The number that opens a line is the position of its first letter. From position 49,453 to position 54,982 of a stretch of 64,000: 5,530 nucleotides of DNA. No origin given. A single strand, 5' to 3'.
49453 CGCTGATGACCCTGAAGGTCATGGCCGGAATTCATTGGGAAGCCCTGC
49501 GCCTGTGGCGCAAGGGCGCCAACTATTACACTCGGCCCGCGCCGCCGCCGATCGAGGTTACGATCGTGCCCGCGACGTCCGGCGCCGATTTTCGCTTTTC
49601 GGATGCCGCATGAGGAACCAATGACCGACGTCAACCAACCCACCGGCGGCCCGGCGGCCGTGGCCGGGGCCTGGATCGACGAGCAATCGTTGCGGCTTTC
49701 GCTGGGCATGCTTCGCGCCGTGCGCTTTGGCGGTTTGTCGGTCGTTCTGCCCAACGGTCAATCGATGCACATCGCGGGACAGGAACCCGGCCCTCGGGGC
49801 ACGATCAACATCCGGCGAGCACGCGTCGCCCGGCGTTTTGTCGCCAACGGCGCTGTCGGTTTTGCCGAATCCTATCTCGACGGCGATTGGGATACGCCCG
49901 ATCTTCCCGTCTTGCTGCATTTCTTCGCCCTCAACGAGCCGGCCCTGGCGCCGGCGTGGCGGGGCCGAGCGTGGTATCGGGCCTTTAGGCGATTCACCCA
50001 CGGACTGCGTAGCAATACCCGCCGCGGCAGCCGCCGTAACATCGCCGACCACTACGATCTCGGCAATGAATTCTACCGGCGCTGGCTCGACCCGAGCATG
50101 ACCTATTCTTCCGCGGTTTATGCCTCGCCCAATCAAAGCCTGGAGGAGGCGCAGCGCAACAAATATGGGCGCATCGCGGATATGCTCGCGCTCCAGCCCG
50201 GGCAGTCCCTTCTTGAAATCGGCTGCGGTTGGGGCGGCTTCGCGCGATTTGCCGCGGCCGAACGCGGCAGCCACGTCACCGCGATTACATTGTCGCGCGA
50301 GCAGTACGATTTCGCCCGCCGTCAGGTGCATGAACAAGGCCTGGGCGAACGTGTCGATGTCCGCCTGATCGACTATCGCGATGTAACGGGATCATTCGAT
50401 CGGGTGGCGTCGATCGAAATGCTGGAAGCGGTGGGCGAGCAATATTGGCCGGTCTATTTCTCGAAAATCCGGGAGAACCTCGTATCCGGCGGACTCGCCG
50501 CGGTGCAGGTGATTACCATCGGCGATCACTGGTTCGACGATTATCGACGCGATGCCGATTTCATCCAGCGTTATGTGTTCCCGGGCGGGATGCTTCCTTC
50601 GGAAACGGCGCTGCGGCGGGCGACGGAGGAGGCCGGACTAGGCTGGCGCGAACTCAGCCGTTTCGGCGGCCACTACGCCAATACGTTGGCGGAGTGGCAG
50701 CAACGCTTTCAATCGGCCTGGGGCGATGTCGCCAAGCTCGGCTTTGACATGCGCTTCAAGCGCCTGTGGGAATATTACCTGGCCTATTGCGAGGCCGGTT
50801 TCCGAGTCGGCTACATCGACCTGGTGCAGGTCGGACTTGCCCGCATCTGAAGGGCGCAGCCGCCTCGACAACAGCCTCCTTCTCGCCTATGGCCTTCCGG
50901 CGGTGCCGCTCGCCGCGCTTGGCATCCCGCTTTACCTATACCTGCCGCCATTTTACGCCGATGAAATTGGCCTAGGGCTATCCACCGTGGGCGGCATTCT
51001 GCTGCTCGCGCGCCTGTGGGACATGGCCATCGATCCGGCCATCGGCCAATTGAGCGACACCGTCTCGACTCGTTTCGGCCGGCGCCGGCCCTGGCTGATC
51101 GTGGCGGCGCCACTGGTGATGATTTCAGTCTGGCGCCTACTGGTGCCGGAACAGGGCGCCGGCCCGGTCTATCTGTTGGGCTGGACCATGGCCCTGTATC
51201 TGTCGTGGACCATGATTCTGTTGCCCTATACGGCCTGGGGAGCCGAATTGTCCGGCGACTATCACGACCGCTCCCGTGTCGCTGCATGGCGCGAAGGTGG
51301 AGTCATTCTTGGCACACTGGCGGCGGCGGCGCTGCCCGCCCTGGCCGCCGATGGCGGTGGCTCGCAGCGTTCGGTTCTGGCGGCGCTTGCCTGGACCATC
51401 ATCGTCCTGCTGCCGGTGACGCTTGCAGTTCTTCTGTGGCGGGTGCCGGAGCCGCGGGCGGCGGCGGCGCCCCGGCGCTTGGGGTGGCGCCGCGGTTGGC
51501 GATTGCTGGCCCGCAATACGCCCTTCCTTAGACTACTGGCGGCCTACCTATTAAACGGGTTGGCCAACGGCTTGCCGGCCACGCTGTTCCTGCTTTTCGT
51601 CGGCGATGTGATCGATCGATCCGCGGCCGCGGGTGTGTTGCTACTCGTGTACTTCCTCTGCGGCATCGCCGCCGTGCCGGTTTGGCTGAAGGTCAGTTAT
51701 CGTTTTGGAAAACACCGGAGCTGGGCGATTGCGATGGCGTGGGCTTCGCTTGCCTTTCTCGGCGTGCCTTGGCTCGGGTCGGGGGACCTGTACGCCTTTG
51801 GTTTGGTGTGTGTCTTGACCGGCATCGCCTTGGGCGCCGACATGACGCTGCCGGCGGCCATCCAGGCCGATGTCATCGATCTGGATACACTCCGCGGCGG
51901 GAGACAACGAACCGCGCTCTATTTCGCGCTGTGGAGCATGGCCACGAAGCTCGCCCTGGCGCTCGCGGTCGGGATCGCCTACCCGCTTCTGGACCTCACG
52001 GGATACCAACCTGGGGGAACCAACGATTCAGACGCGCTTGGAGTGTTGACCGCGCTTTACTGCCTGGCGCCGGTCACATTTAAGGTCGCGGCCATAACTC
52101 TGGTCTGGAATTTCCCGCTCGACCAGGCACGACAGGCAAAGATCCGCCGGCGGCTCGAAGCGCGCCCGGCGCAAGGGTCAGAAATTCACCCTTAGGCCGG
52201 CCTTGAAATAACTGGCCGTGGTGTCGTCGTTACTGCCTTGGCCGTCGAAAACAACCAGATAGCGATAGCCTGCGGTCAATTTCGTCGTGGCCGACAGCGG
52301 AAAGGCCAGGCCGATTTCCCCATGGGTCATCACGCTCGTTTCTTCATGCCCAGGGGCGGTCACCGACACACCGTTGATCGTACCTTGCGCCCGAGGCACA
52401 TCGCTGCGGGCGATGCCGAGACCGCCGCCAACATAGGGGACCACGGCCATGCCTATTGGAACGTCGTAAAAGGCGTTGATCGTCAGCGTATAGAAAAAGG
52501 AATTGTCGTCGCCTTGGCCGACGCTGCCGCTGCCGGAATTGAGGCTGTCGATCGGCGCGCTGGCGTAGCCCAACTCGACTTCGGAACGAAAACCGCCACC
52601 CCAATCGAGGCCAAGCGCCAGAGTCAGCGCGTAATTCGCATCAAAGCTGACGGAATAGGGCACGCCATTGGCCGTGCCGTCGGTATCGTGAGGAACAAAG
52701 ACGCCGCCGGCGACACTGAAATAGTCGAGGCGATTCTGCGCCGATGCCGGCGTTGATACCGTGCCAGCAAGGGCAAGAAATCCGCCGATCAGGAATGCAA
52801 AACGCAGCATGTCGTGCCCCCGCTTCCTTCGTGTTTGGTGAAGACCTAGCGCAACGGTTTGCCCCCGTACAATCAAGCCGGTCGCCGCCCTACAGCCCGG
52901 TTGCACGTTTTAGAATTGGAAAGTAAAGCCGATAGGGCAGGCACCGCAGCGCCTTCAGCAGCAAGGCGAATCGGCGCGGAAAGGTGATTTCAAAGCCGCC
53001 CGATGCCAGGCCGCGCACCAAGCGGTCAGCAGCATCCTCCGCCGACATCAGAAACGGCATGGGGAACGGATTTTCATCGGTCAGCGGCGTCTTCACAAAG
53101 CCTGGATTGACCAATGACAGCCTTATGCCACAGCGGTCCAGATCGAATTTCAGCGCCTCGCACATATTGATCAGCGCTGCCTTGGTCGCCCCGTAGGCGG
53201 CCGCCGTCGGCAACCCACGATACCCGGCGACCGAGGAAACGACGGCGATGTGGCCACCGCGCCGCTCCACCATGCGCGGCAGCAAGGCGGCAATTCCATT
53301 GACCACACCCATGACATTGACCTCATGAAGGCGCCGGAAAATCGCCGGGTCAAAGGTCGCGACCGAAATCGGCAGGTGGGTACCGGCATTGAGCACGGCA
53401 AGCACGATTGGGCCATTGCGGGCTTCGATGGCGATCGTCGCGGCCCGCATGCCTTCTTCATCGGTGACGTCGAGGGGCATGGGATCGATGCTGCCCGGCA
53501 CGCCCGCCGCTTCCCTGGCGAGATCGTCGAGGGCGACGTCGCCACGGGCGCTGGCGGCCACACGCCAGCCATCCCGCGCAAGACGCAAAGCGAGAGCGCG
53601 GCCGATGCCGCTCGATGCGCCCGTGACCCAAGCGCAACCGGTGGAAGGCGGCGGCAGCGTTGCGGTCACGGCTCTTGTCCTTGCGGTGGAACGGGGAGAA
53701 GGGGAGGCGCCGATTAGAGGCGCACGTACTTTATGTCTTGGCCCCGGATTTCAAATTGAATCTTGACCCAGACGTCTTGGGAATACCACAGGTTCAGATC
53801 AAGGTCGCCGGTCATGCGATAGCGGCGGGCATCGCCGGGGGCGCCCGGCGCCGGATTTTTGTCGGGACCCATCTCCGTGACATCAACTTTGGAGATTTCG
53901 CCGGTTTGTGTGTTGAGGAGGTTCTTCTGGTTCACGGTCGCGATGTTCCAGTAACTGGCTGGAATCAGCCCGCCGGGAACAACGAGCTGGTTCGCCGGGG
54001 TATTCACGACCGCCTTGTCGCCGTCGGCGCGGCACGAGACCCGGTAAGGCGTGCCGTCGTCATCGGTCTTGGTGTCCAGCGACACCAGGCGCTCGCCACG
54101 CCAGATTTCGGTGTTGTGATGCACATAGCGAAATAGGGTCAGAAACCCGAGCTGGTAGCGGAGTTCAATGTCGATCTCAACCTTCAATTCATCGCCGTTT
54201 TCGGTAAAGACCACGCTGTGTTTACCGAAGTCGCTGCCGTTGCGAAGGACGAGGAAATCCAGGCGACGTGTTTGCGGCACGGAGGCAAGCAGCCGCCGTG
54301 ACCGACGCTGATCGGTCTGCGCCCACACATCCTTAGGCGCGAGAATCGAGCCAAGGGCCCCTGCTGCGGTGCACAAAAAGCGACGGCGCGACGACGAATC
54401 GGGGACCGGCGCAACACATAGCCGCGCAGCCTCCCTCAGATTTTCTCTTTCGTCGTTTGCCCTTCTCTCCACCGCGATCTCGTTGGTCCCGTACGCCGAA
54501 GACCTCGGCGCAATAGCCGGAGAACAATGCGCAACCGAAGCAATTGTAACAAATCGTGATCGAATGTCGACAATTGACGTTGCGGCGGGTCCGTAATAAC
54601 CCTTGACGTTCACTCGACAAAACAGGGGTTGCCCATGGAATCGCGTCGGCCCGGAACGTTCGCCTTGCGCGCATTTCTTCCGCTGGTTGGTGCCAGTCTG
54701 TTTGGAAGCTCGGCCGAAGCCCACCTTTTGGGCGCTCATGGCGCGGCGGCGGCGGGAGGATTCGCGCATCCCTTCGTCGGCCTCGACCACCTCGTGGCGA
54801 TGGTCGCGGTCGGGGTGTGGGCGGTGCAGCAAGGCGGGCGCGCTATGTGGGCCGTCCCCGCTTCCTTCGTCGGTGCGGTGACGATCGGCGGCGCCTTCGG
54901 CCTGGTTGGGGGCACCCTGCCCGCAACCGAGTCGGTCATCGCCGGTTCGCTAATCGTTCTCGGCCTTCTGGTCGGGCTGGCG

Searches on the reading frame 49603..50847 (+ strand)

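Call 9: search_protein_families(library=pfam, proteins=[window:49603-50847:+], max_evalue=0.001)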
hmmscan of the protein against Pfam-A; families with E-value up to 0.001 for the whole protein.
window:49603-50847:+ (415 aa): 5 families
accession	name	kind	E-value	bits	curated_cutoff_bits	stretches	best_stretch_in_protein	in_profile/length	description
PF02353.26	CMAS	-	1.5e-86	290.5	27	1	142-410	5-273/273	Mycolic acid cyclopropane synthetase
PF13649.12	Methyltransf_25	-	5.9e-12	46.6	27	1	204-297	2-97/97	Methyltransferase domain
PF08241.18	Methyltransf_11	-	2.8e-10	41.1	21.2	1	204-300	1-94/95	Methyltransferase domain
PF13489.12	Methyltransf_23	-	6.5e-10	39.4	27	1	191-346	13-159/164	Methyltransferase domain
PF08242.18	Methyltransf_12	-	1.5e-09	38.9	30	1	204-298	1-97/98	Methyltransferase domain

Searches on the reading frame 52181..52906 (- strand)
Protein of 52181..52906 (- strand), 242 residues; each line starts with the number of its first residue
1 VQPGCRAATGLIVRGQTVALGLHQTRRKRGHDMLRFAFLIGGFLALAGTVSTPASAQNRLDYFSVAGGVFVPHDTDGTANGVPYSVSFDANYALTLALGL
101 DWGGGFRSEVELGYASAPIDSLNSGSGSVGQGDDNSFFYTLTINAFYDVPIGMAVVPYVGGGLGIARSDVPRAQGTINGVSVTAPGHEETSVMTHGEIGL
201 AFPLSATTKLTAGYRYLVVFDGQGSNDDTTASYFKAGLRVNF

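Call 9: search_protein_families(library=pfam, proteins=[window:52181-52906:-], max_evalue=0.001)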
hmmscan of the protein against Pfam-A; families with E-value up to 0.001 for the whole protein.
window:52181-52906:- (242 aa): 2 families
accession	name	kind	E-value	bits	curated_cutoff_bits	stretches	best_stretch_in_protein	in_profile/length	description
PF13505.12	OMP_b-brl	-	1.7e-12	48.3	28.7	1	44-242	3-175/175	Outer membrane protein beta-barrel domain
PF01617.23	Surface_Ag_2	-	0.00019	21.4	22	1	139-222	136-206/247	Surface antigen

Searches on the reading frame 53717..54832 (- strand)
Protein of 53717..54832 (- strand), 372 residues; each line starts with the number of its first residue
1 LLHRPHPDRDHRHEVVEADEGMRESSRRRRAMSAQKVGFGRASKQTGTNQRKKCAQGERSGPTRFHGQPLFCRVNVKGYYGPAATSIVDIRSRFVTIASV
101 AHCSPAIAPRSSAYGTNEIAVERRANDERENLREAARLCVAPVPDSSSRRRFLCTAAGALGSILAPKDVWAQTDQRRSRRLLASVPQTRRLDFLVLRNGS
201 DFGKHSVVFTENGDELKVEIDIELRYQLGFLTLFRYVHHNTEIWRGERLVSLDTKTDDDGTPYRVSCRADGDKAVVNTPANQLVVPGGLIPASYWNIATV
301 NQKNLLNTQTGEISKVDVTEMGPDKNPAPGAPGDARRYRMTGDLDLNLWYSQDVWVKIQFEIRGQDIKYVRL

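Call 9: search_protein_families(library=pfam, proteins=[window:53717-54832:-], max_evalue=0.001)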
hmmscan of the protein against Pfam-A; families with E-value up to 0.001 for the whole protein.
window:53717-54832:- (372 aa): 1 family
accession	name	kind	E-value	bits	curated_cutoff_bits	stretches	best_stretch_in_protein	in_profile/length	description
PF19630.5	DUF6134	-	1e-51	176.1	27.9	1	193-371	1-183/184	Domain of unknown function (DUF6134)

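Call 30: search_protein_families(library=ncbifam, proteins=[window:53717-54832:-], max_evalue=0.01)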
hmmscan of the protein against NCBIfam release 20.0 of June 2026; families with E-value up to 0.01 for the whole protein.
window:53717-54832:- (372 aa): 0 families
